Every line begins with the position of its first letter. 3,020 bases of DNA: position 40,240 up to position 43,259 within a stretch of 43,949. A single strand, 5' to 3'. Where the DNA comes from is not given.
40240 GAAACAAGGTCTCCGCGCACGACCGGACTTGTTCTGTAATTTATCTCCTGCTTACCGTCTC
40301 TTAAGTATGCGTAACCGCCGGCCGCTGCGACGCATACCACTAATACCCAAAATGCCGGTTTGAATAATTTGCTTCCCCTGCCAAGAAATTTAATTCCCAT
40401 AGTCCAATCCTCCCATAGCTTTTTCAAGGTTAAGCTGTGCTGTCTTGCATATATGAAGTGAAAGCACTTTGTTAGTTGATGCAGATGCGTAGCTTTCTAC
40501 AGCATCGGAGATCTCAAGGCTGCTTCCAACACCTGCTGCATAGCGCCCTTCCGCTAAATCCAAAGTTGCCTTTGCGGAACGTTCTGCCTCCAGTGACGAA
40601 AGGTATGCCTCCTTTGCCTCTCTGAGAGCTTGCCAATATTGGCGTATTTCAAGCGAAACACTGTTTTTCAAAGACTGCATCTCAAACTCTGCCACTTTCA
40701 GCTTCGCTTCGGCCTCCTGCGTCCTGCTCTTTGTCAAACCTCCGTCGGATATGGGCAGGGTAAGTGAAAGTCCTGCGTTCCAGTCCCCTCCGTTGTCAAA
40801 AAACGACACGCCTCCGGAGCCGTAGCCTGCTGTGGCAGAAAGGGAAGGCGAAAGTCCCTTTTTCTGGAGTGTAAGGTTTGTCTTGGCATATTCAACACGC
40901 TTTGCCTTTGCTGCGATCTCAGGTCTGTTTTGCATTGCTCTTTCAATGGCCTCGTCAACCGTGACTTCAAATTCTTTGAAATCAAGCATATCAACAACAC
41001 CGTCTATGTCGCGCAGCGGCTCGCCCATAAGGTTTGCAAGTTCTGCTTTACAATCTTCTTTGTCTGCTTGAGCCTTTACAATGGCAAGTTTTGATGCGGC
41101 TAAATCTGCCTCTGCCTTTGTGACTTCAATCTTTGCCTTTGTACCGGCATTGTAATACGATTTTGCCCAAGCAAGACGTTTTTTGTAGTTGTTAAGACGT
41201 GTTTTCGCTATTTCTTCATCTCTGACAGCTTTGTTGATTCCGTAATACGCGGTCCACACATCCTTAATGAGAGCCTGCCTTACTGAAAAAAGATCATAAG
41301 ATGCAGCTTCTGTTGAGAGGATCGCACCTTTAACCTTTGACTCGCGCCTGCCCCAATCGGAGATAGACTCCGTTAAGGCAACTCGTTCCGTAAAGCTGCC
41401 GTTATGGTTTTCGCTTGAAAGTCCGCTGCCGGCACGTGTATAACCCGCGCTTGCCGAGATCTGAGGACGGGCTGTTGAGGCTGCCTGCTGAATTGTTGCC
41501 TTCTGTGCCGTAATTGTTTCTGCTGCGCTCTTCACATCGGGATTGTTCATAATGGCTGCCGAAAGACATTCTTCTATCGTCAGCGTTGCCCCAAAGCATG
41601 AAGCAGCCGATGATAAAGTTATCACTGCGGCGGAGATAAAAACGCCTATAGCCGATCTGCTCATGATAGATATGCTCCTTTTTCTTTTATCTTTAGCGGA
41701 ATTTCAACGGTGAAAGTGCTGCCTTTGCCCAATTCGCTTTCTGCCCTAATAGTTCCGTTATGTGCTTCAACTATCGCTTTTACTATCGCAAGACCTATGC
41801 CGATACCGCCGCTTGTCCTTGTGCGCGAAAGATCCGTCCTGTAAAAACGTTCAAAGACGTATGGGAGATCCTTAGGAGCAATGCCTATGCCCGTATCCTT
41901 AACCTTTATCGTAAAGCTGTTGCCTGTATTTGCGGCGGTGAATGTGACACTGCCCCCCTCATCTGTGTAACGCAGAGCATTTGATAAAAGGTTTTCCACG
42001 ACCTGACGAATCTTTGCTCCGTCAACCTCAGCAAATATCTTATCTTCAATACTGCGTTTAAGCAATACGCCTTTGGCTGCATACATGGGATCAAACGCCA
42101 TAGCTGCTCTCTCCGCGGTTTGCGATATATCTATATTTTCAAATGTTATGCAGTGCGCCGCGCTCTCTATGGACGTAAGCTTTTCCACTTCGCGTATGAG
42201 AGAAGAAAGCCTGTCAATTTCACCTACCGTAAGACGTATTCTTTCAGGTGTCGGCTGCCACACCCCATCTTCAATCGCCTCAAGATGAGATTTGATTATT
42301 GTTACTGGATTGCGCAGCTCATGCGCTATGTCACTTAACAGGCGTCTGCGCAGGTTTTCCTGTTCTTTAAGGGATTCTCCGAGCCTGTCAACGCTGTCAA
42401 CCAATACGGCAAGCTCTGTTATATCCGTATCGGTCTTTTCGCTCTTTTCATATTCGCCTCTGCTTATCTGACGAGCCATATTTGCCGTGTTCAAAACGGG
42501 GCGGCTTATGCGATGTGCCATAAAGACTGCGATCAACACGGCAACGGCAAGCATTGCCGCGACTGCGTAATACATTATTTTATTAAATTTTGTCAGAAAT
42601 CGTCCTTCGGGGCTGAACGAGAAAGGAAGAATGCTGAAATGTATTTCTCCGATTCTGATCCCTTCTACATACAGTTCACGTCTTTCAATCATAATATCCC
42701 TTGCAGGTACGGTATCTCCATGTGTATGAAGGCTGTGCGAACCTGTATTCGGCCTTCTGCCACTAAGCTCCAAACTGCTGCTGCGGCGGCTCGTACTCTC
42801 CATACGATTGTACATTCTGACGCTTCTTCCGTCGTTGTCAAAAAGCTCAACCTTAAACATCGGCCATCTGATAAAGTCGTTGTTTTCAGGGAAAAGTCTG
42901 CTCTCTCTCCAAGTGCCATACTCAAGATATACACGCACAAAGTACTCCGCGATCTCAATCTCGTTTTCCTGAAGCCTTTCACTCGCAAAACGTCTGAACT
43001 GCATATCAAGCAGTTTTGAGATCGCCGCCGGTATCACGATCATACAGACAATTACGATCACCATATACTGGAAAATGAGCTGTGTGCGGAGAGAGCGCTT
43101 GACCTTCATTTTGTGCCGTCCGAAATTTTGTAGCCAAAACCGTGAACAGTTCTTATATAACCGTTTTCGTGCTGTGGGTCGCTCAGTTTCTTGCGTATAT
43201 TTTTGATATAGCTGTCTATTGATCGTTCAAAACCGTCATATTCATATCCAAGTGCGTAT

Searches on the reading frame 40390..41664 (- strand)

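Call 55: search_protein_families(library=pfam, proteins=[window:40390-41664:-], max_evalue=0.00001)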
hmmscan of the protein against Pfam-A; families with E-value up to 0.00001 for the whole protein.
window:40390-41664:- (424 aa): 1 family
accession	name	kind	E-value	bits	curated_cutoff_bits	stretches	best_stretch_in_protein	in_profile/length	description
PF02321.23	OEP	-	6.2e-56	189.6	22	2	237-418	2-187/187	Outer membrane efflux protein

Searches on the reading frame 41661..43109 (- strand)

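Call 55: search_protein_families(library=pfam, proteins=[window:41661-43109:-], max_evalue=0.00001)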
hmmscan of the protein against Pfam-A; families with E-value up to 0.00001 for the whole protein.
window:41661-43109:- (482 aa): 2 families
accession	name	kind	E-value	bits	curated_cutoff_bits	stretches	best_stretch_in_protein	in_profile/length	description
PF02518.31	HATPase_c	-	7.6e-31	107.3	26.4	1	363-473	2-110/111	Histidine kinase-, DNA gyrase B-, and HSP90-like ATPase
PF00512.31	HisKA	-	2.5e-10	40.7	26.9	1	254-316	2-65/66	His Kinase A (phospho-acceptor) domain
